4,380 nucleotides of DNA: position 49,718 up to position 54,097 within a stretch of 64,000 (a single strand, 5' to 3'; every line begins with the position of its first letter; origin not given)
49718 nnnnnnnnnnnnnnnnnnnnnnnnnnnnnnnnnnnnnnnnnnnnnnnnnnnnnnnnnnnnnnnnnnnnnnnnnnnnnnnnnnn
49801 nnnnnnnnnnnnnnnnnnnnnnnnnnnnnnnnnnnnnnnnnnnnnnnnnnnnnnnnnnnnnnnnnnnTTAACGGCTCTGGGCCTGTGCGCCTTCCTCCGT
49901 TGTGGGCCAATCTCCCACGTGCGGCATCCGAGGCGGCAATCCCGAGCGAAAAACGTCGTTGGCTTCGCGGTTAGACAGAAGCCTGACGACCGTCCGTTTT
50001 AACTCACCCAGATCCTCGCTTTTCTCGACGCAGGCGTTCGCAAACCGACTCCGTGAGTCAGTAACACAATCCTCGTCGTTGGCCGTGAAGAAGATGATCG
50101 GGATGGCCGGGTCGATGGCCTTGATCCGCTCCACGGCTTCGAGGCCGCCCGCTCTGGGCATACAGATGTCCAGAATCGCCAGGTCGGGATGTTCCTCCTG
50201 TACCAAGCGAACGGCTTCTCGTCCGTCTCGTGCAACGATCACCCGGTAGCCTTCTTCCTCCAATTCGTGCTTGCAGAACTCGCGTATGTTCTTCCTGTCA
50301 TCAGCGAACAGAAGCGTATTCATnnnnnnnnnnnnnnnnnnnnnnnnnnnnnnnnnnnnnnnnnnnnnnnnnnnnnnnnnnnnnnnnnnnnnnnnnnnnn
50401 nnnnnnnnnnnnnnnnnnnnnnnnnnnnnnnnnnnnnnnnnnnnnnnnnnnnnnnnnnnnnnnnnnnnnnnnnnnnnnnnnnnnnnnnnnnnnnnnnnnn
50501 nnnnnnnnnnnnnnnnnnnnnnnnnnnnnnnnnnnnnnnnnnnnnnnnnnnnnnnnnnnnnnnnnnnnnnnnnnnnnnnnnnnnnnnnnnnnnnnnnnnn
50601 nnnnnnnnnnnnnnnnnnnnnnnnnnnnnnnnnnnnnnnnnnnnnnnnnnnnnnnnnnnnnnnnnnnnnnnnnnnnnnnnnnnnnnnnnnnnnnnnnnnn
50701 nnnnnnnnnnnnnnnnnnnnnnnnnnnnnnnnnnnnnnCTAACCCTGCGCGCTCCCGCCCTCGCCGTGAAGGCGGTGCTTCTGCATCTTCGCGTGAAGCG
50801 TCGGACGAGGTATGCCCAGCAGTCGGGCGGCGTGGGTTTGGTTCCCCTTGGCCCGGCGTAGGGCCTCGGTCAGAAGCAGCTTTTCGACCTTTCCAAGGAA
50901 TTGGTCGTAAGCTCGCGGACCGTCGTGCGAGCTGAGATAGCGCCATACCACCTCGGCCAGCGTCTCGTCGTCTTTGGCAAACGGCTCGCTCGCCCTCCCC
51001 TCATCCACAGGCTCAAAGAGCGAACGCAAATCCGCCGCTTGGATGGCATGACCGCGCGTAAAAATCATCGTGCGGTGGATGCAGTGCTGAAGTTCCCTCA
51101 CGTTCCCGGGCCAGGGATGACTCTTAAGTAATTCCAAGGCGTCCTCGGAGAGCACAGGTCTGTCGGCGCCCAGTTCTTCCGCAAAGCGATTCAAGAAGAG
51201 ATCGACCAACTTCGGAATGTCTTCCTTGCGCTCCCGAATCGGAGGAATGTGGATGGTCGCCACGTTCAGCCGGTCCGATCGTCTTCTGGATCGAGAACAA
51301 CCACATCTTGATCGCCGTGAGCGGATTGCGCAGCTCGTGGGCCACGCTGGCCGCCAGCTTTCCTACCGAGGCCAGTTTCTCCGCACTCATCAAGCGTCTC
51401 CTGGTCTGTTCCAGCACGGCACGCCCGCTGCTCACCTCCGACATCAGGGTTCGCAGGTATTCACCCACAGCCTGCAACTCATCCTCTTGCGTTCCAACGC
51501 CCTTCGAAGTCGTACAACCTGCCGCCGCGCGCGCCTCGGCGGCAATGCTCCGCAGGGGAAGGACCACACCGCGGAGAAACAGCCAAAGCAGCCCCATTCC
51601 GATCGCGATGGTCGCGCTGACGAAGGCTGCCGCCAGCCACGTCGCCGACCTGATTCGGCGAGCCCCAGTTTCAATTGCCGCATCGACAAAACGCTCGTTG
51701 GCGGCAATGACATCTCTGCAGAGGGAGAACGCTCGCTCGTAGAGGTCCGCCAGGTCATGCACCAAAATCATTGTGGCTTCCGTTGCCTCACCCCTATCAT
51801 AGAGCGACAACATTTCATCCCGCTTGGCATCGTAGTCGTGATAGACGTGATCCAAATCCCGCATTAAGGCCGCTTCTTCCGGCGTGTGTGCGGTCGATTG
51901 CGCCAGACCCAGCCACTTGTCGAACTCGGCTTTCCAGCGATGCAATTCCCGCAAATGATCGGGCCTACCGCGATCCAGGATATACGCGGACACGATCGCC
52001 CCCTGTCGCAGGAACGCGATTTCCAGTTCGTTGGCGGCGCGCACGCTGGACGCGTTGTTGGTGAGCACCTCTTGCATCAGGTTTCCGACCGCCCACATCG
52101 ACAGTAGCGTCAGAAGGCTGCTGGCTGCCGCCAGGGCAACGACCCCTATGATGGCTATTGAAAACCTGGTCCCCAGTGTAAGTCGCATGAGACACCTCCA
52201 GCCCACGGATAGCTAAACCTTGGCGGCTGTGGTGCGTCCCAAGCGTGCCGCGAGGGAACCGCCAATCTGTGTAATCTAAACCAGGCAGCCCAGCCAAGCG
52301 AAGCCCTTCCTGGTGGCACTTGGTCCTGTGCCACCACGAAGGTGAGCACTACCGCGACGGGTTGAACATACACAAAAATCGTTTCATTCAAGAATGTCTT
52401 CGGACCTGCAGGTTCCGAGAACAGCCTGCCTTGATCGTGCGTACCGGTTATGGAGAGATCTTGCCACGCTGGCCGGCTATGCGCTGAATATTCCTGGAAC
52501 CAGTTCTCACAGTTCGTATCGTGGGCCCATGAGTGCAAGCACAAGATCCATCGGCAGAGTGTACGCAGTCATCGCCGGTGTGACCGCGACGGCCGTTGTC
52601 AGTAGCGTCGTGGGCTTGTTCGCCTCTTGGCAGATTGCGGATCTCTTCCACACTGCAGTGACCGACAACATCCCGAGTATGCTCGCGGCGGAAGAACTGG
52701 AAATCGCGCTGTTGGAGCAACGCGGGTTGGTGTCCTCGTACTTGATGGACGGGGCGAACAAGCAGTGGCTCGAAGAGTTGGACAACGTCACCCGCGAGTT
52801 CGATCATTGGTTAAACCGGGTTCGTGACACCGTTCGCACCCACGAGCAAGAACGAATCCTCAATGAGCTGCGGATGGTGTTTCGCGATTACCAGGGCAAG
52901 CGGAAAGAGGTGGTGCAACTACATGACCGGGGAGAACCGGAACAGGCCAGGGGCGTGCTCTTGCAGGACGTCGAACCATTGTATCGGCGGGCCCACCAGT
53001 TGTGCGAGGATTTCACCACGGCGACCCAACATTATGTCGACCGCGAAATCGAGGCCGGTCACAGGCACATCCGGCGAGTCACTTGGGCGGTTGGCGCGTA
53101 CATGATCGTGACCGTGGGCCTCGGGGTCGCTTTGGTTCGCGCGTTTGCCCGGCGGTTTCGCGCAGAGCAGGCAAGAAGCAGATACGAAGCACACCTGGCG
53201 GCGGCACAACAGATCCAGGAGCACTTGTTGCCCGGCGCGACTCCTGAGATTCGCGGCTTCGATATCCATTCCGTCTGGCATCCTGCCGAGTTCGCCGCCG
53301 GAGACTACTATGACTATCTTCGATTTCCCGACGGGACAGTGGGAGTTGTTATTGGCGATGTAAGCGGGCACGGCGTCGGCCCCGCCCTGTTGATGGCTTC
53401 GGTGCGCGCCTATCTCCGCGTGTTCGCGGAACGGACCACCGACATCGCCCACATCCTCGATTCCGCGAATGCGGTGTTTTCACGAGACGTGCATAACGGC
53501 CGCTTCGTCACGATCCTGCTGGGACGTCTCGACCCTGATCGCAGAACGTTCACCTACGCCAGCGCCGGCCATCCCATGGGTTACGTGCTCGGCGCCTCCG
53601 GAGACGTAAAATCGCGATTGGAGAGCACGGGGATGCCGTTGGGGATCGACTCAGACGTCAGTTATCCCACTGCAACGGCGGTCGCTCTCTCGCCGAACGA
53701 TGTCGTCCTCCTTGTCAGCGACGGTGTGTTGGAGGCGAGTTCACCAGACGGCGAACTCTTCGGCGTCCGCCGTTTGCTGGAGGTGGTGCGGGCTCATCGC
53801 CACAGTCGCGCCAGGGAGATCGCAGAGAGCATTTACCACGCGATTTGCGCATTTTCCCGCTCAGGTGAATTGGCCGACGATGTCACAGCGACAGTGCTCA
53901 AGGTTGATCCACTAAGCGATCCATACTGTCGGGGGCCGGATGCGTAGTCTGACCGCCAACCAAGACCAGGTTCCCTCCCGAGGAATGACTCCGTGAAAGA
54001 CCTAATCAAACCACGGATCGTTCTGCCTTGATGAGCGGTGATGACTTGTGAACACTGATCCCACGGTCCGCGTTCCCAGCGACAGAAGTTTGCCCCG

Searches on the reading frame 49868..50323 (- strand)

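Call 51: search_protein_families(library=pfam, max_evalue=0.0001, proteins=[window:49868-50323:-])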
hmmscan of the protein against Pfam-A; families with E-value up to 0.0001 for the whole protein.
window:49868-50323:- (151 aa): 1 family
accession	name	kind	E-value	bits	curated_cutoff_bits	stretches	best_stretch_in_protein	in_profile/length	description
PF00072.30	Response_reg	-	7.6e-23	81.2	30.2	1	5-111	2-109/111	Response regulator receiver domain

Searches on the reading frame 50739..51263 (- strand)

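Call 51: search_protein_families(library=pfam, max_evalue=0.0001, proteins=[window:50739-51263:-])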
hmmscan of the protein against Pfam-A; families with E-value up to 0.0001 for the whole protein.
window:50739-51263:- (174 aa): 2 families
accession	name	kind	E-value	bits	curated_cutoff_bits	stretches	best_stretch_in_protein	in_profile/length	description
PF25601.1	AAA_lid_14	-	4.3e-25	87.8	27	1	10-84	1-75/87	AAA+ ATPase lid domain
PF02954.25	HTH_8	-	1.1e-14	54.3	22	1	123-163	2-42/42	Bacterial regulatory protein, Fis family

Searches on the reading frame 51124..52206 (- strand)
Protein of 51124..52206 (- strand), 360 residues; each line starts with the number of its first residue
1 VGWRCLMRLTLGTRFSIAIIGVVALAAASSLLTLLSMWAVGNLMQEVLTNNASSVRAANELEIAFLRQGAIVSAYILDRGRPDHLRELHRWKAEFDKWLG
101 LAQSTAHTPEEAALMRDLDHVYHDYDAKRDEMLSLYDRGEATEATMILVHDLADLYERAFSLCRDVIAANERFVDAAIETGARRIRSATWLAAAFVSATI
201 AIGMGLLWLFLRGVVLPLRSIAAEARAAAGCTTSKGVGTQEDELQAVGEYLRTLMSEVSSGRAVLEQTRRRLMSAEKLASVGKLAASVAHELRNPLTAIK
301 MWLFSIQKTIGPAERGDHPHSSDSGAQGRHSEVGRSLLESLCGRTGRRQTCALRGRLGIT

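Call 42: search_protein_families(library=pfam, max_evalue=0.00001, proteins=[window:51124-52206:-])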
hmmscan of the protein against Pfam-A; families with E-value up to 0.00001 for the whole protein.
window:51124-52206:- (360 aa): 3 families
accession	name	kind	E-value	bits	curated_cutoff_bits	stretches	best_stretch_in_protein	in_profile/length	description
PF12729.13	4HB_MCP_1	-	2.4e-10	40.7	27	1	9-172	2-168/181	Four helix bundle sensory module for signal transduction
PF00512.31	HisKA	-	1e-06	29.1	26.9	1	282-309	3-30/66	His Kinase A (phospho-acceptor) domain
PF02203.21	TarH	-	3.9e-06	27.3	25.2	1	7-160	3-163/177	Tar ligand binding domain homologue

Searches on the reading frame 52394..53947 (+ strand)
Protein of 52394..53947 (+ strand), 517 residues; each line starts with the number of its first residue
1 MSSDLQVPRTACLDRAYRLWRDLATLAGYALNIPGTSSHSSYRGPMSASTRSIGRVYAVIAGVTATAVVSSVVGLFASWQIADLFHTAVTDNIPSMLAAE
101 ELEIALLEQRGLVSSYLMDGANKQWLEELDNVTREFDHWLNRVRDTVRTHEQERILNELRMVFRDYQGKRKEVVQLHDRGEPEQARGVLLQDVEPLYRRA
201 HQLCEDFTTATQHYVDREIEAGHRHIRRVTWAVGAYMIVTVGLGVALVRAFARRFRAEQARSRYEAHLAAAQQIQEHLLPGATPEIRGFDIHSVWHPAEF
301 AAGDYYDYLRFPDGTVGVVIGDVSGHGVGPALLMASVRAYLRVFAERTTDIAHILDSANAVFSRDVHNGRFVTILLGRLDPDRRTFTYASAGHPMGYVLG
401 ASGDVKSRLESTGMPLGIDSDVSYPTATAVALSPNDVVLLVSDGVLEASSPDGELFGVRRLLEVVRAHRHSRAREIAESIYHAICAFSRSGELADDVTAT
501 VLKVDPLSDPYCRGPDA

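Call 42: search_protein_families(library=pfam, max_evalue=0.00001, proteins=[window:52394-53947:+])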
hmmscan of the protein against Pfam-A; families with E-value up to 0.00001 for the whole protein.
window:52394-53947:+ (517 aa): 2 families
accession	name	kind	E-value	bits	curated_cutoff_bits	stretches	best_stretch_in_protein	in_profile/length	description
PF07228.17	SpoIIE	-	3e-52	177.8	25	1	312-504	1-191/192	Stage II sporulation protein E (SpoIIE)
PF12729.13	4HB_MCP_1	-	1.1e-10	41.8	27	1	61-210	13-165/181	Four helix bundle sensory module for signal transduction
